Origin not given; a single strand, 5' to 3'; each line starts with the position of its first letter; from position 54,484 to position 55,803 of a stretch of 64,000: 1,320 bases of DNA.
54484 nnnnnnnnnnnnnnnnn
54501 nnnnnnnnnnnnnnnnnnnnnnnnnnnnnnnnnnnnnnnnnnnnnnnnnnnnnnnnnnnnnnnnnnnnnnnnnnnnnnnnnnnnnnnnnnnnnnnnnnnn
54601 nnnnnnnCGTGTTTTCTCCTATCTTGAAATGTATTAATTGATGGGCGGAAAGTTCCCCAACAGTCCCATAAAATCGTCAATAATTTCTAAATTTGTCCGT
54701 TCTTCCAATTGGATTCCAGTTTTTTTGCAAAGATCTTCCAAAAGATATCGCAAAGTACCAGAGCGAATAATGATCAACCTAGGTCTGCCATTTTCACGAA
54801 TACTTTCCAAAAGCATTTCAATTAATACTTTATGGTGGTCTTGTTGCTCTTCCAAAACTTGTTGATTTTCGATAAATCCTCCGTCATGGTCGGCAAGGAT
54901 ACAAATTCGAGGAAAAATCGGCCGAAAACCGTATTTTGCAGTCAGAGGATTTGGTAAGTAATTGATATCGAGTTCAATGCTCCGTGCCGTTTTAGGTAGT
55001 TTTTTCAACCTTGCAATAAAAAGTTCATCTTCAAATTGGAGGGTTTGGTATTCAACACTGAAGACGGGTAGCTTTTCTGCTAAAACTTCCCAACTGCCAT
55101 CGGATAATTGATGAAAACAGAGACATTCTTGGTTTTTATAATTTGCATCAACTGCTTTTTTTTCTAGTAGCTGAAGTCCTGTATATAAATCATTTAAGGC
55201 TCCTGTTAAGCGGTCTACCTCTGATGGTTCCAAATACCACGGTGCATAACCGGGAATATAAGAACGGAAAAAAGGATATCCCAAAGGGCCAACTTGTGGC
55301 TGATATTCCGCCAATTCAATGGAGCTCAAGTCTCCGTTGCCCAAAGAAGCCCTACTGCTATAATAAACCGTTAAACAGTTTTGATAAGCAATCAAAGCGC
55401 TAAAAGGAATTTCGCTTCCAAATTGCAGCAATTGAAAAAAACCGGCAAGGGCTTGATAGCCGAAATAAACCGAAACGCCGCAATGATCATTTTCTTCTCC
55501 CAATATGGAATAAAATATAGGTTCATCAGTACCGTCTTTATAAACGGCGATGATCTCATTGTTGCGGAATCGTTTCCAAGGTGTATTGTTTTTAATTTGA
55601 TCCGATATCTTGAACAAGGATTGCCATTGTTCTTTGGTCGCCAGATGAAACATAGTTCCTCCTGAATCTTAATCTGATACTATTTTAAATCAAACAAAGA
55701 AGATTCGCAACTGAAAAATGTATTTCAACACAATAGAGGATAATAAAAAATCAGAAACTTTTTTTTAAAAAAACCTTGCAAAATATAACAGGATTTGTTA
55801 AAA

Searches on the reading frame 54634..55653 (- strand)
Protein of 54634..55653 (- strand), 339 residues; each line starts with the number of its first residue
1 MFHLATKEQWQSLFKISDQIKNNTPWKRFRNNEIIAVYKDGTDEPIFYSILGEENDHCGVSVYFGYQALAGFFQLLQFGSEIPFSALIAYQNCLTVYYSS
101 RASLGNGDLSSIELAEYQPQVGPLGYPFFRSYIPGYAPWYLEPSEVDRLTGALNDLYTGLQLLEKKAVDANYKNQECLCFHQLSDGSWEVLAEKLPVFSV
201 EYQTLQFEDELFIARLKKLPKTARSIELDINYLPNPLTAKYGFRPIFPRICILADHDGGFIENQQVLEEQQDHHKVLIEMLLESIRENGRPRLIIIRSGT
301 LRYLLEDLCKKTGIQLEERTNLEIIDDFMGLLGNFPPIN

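Call 3: search_protein_families(library=pfam, proteins=[window:54634-55653:-], max_evalue=1)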
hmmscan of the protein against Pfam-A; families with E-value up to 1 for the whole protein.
window:54634-55653:- (339 aa): 2 families
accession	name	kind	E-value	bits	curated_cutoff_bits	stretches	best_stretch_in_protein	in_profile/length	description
PF23988.1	DUF7309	-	2.8e-31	108.6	27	1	10-178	1-168/170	Domain of unknown function (DUF7309)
PF22007.2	DUF6930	-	8.3e-27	94.3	27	1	213-329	2-119/123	Domain of unknown function (DUF6930)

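Call 4: search_protein_families(library=ncbifam, proteins=[window:54634-55653:-], max_evalue=1)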
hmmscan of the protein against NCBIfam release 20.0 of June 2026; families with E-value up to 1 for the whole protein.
window:54634-55653:- (339 aa): 1 family
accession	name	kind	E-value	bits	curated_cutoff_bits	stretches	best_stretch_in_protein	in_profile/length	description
NF052475.1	2OG-Fe_FlmC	exception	0.11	12.6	240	1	161-216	17-69/181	FlmC family 2OG-Fe(II) oxygenase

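Call 6: search_protein_families(library=padloc, proteins=[window:54634-55653:-], max_evalue=1)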
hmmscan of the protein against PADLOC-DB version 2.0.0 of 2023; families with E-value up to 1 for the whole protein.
window:54634-55653:- (339 aa): 0 families

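Call 7: search_protein_families(library=phrogs, proteins=[window:54634-55653:-], max_evalue=1)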
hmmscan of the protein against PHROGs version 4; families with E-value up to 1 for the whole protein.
window:54634-55653:- (339 aa): 0 families

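Call 8: search_solved_structures(query=window:54634-55653:-, max_evalue=10)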
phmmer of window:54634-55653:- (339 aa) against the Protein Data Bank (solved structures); distinct sequences matched with E-value up to 10: 2.
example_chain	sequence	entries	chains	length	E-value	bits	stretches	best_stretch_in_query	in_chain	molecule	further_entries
7aoi_BZ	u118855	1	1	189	1.8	11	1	159-197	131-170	Peptidyl-prolyl cis-trans isomerase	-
6hiv_BZ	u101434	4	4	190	1.8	11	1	159-197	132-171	mL92 | Peptidyl-prolyl cis-trans isomerase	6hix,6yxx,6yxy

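Call 11: find_homologous_proteins(query=window:54634-55653:-)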
Query window:54634-55653:- (339 aa): 4 proteins with E <= 0.001 among 6810 candidates.
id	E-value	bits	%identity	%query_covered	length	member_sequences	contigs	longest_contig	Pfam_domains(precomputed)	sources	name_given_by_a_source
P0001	4.0e-230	781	100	100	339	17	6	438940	PF23988.2,PF22007.3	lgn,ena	-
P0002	2.1e-184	631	80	99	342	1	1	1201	PF23988.2,PF22007.3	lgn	-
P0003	7.2e-156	537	67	99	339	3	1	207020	PF23988.2,PF22007.3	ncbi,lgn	-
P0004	5.3e-92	327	44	99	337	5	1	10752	PF23988.2,PF22007.3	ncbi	ncbi:MAG: hypothetical protein RRY24_06750 [Clostridiales bacterium]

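Call 14: find_encoding_contigs(protein=P0003, flank=8000, max_places=3)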
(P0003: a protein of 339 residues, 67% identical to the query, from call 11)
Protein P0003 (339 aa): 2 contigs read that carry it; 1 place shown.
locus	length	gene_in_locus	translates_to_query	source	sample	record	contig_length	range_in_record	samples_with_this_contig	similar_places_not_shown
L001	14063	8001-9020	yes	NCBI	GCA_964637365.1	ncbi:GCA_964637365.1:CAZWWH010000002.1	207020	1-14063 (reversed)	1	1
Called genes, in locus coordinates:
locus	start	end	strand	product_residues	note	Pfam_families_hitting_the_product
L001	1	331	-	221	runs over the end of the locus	PF02163:Peptidase_M50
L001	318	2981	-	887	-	PF01368:DHH, PF02272:DHHA1 (weak), PF00571:CBS, PF01743:PolyA_pol, PF12627:PolyA_pol_RNAbd (faint)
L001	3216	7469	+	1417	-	PF00370:FGGY_N (faint), PF01869:BcrAD_BadFG, PF09989:DUF2229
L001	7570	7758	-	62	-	PF00830:Ribosomal_L28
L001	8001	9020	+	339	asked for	PF23988:DUF7309, PF22007:DUF6930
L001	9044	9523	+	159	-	PF09888:DUF2115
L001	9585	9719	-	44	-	-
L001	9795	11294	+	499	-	PF00370:FGGY_N, PF02782:FGGY_C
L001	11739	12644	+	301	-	PF00126:HTH_1, PF03466:LysR_substrate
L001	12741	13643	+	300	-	PF00326:Peptidase_S9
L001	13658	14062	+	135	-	?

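Call 15: find_encoding_contigs(protein=P0004, flank=8000, max_places=3)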
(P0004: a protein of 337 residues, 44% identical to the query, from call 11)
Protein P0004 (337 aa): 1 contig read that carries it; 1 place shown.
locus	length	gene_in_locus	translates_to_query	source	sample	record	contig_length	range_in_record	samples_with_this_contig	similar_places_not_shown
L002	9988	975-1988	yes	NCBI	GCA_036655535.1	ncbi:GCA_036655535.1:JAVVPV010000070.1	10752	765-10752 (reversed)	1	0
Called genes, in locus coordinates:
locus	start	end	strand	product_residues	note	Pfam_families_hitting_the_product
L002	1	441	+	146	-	PF04892:VanZ-LLP1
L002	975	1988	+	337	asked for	PF23988:DUF7309, PF22007:DUF6930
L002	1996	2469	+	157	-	PF09888:DUF2115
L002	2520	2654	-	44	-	-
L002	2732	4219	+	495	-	PF00370:FGGY_N, PF02782:FGGY_C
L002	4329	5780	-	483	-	PF02743:dCache_1, PF00990:GGDEF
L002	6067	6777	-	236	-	PF00230:MIP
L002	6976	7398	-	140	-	-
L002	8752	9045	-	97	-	PF09827:CRISPR_Cas2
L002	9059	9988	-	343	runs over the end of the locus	PF01867:Cas_Cas1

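Call 16: find_encoding_contigs(protein=P0001, flank=8000, max_places=4)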
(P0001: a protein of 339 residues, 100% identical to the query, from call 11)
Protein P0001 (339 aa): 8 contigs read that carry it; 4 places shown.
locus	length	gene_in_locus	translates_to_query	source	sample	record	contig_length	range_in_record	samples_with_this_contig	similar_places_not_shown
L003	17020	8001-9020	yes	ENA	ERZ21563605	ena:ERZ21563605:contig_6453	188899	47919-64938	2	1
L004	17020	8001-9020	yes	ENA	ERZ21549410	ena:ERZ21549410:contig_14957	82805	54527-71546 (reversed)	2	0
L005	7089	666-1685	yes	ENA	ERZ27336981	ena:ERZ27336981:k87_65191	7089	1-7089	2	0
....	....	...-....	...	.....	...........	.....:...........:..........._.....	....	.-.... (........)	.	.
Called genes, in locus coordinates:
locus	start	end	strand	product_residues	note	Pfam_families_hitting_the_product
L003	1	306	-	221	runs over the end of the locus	PF02163:Peptidase_M50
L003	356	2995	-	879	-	PF01368:DHH, PF02272:DHHA1 (faint), PF00571:CBS, PF01743:PolyA_pol, PF12627:PolyA_pol_RNAbd (faint)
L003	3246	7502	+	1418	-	PF01548:DEDD_Tnp_IS110 (faint), PF01869:BcrAD_BadFG, PF09989:DUF2229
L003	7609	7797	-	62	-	PF00830:Ribosomal_L28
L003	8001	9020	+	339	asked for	PF23988:DUF7309, PF22007:DUF6930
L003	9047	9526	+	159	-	PF09888:DUF2115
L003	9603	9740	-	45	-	-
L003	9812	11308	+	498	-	PF00370:FGGY_N, PF02782:FGGY_C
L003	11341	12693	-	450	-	PF01554:MatE, PF03023:MurJ, PF01554:MatE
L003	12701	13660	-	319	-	PF02463:SMC_N (weak), PF00005:ABC_tran, PF13401:AAA_22 (faint), PF08352:oligo_HPY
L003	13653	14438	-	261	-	PF02463:SMC_N, PF00005:ABC_tran, PF13304:AAA_21 (faint)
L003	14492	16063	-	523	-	PF00496:SBP_bac_5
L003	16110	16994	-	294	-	PF12911:OppC_N, PF00528:BPD_transp_1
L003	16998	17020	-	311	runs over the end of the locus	PF19300:BPD_transp_1_N, PF00528:BPD_transp_1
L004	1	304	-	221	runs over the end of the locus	PF02163:Peptidase_M50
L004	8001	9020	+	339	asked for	PF23988:DUF7309, PF22007:DUF6930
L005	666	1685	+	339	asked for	PF23988:DUF7309, PF22007:DUF6930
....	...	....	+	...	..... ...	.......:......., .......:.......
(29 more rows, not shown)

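Call 30: search_protein_families(library=pfam, proteins=[L002:2523-2654:-], max_evalue=10)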
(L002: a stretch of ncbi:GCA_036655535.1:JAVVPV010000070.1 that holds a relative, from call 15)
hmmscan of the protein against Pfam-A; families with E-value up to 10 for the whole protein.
L002:2523-2654:- (44 aa): 0 families

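Call 36: predict_structure(alignment_id=A2)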
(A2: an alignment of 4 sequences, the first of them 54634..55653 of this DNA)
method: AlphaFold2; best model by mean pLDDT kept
length: 339 residues; sequences in the alignment: 4
mean_pLDDT: 49.4   pTM: 0.50
mean pLDDT of the five models: 49.4, 47.6, 46.8, 44.2, 32.8
residues with pLDDT >= 90: 8; 70-90: 70; 50-70: 58; < 50: 203
segments of 3 or more residues with pLDDT < 50: 69-71, 73-93, 100-140, 198-302, 311-339
pLDDT, mean of each block of 10 residues (from residue 1): 59 75 67 79 76 63 59 44 38 51 37 26 36 37 72 88 81 77 90 62 27 29 25 28 27 29 27 42 37 39 51 42 30 29
secondary structure, 60 per line:
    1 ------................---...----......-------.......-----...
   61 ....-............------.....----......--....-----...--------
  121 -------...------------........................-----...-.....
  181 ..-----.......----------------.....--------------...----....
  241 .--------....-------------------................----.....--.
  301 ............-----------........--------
elements in order: H7-22 E33-38 E46-52 E58-64 H66-77 H84-88 E93-98 H101-104 E128-130 H143-166 E176-182 E188-194 E211-215 H237-241 E250-253 H273-288 E293-297 H300-312 H324-331

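Call 39: find_related_loci(query=A2, collection=metagenome_contigs, flank=6000)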
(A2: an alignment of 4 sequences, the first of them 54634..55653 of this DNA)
Query A2 (339 aa) in metagenome_contigs; peptide patterns used: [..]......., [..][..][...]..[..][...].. (x = any residue, [..] = any of these).
215 stretches matched a pattern; 1 encode a relative of the query (tblastn E <= 1e-3); 1 distinct loci.
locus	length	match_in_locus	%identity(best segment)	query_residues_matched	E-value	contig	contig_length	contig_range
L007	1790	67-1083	100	1-339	0e+0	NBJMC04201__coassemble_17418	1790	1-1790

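Call 44: search_dna_similar(query=window:54634-55653:-, collection=plasmids, mode=protein, max_evalue=0.001)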
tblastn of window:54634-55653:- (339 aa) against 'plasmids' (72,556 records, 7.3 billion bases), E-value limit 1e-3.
No match.

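Call 46: search_dna_similar(query=window:54634-55653:-, collection=phages, mode=protein, max_evalue=0.001)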
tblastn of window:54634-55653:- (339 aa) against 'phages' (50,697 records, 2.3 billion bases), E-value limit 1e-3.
No match.

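Call 53: find_related_loci(query=A2, collection=viral_contigs, flank=5000)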
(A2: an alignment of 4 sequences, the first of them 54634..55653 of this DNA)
Query A2 (339 aa) in viral_contigs; peptide patterns used: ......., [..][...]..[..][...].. (x = any residue, [..] = any of these).
96 stretches matched a pattern, but none encodes a relative of the query by tblastn (E <= 1e-3).

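Call 54: search_solved_structures(query=A2, max_evalue=10)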
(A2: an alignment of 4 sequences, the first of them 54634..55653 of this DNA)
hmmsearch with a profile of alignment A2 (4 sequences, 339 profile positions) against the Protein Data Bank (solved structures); distinct sequences matched with E-value up to 10: 2.
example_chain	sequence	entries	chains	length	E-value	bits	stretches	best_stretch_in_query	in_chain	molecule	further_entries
3goe_A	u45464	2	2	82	1.1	11.7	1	271-325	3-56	DNA repair protein rad60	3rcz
3blv_B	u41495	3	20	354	1.6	11.1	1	271-316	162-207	Isocitrate dehydrogenase [NAD] subunit 2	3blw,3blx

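Call 56: list_cluster_members(proteins=[P0001, P0003, P0006, P0005])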
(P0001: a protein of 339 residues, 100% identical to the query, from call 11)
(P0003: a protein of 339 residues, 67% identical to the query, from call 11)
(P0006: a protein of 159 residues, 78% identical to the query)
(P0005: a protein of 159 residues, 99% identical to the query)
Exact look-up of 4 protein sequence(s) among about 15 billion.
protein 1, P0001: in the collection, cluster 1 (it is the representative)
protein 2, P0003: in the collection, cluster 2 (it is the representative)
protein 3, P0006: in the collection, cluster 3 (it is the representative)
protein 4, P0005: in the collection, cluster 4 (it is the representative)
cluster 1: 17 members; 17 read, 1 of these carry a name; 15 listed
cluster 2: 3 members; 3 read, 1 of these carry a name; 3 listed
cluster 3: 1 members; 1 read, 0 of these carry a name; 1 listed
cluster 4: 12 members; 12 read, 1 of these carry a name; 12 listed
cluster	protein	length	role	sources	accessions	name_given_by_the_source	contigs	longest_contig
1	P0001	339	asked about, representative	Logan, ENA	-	-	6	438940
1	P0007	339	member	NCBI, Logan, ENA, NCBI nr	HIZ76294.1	MAG TPA: hypothetical protein H9669_01495 [Firmicutes bacterium] | hypothetical protein [Bacillota bacterium]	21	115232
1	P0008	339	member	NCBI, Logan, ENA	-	-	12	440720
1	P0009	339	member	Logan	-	-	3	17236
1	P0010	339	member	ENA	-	-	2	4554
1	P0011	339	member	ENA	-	-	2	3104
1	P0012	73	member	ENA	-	-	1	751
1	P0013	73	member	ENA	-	-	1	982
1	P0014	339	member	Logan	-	-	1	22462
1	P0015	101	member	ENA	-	-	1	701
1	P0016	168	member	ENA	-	-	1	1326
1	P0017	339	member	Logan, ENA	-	-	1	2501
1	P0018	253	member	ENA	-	-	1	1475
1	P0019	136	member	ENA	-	-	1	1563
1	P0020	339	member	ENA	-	-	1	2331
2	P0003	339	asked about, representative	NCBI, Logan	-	-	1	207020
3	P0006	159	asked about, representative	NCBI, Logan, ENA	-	-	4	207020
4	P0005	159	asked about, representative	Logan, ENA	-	-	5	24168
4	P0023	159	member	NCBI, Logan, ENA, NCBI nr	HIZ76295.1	MAG TPA: DUF2115 domain-containing protein [Firmicutes bacterium] | DUF2115 domain-containing protein [Bacillota bacterium]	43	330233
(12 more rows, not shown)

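Call 94: search_dna_similar(query=P0004, collection=plasmids, mode=protein, max_evalue=1, max_rows=15)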
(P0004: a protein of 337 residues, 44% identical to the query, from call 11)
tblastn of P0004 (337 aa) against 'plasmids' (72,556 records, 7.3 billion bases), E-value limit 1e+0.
No match.

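Call 107: search_solved_structures(query=A9, max_evalue=10)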
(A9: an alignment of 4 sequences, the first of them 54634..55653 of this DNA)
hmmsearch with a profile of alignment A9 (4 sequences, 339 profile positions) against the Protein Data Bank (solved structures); distinct sequences matched with E-value up to 10: 1.
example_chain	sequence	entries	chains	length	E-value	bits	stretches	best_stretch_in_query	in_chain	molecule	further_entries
2qgz_A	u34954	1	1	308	0.42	13.1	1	179-215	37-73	Putative primosome component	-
